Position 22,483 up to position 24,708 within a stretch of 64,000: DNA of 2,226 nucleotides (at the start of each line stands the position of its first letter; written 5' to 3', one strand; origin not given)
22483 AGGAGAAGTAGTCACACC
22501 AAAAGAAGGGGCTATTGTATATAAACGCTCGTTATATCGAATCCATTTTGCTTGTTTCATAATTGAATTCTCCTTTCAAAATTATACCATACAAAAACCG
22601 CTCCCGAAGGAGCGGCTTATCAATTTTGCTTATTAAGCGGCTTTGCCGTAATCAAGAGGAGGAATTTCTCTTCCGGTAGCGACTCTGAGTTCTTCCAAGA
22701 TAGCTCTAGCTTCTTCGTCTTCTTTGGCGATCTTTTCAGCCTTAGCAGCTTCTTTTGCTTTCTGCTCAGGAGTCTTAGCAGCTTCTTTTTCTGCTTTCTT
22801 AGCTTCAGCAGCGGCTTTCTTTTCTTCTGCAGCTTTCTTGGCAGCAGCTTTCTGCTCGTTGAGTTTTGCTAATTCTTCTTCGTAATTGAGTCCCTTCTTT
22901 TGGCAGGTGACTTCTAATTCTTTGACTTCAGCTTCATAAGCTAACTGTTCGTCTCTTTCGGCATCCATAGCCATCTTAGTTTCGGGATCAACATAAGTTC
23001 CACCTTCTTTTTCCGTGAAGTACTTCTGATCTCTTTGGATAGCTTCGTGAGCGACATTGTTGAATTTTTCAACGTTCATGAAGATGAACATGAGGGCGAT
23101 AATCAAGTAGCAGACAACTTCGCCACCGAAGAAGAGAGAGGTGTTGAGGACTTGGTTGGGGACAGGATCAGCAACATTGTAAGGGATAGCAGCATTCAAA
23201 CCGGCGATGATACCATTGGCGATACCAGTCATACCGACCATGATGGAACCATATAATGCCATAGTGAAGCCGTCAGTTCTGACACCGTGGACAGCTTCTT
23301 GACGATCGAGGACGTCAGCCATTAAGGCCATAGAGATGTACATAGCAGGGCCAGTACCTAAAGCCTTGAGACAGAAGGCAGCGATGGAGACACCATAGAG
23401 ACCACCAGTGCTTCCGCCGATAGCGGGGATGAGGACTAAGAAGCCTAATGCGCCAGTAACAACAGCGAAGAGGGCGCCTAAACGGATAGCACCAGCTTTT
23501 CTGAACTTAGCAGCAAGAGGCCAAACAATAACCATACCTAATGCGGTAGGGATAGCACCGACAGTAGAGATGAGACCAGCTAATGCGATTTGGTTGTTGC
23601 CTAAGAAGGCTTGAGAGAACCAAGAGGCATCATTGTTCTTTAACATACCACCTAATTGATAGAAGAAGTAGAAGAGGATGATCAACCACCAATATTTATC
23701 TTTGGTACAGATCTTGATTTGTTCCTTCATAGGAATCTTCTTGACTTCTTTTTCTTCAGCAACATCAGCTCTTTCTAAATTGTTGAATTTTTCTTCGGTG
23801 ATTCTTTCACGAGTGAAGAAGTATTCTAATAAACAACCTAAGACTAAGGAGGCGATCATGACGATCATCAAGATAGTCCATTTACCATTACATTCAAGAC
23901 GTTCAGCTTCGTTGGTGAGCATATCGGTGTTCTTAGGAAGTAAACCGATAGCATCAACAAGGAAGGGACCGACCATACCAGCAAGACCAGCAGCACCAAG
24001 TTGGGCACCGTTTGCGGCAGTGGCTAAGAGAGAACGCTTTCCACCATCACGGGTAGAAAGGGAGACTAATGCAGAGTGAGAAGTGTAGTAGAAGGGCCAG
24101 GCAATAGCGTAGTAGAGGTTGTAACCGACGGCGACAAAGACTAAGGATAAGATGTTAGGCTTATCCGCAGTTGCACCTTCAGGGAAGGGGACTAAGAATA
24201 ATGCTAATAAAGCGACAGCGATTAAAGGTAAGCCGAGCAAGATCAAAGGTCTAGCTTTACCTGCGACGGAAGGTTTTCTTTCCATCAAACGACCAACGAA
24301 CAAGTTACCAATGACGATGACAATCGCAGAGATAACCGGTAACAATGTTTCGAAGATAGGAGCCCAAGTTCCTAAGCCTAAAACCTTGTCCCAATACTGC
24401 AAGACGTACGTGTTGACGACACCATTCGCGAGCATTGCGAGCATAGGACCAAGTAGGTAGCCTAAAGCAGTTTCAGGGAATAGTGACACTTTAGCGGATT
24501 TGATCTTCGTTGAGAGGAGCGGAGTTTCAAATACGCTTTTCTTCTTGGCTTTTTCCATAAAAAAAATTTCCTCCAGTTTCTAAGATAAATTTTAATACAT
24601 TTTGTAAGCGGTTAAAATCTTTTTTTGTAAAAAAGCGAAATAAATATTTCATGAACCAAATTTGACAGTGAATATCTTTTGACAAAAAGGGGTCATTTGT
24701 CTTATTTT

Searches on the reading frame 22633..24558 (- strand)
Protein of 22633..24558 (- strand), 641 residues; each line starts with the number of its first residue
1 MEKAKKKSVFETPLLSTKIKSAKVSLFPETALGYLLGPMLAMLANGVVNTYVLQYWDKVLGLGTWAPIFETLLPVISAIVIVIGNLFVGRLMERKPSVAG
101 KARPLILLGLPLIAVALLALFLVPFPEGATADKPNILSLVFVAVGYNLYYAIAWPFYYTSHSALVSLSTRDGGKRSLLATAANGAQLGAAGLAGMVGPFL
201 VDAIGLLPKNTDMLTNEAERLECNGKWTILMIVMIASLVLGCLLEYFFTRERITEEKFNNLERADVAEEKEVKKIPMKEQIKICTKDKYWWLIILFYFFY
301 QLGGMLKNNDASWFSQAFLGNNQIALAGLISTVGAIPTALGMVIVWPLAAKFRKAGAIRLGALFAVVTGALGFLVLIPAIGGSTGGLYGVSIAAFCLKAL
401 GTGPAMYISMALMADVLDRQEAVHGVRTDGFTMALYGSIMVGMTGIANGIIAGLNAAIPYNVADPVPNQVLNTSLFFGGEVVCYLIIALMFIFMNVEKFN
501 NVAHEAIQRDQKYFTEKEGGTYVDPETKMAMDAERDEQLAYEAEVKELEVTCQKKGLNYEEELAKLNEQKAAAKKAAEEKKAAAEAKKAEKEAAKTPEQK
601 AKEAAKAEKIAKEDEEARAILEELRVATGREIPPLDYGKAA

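Call 49: search_protein_families(library=pfam, proteins=[window:22633-24558:-], max_evalue=0.0001)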
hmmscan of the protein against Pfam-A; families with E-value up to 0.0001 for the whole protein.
window:22633-24558:- (641 aa): 1 family
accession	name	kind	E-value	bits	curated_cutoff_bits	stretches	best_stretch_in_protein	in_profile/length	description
PF13347.12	MFS_2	-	7.5e-40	137.2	27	1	33-494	1-420/427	MFS/sugar transport protein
